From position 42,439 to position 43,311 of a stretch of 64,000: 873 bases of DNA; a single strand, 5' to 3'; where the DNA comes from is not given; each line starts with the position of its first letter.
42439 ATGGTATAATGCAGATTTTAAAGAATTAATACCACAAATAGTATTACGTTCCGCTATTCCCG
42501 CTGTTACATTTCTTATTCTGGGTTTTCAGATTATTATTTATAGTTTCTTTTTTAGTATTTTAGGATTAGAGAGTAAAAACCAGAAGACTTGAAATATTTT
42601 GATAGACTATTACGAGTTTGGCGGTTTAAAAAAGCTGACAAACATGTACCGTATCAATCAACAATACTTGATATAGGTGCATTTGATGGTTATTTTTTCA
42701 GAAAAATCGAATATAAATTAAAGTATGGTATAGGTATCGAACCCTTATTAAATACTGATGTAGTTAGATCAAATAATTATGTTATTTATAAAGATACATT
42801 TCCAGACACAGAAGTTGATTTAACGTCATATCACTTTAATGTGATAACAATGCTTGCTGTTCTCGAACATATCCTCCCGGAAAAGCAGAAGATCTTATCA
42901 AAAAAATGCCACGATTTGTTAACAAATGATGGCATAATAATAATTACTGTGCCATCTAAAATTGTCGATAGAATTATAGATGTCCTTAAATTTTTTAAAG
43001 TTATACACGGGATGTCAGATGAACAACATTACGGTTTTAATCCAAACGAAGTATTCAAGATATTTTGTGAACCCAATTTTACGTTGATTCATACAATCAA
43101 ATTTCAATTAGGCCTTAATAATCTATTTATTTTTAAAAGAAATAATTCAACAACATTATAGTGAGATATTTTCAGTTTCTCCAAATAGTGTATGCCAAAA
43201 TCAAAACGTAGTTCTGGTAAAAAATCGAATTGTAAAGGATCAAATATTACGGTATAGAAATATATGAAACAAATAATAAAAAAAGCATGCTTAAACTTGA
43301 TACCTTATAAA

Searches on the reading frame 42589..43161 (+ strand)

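Call 58: search_protein_families(library=pfam, proteins=[window:42589-43161:+], max_evalue=0.000001)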
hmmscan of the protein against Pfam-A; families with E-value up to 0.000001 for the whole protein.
window:42589-43161:+ (190 aa): 1 family
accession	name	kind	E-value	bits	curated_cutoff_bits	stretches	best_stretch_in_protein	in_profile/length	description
PF13489.12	Methyltransf_23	-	7.7e-08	32.7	27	1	18-126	24-123/164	Methyltransferase domain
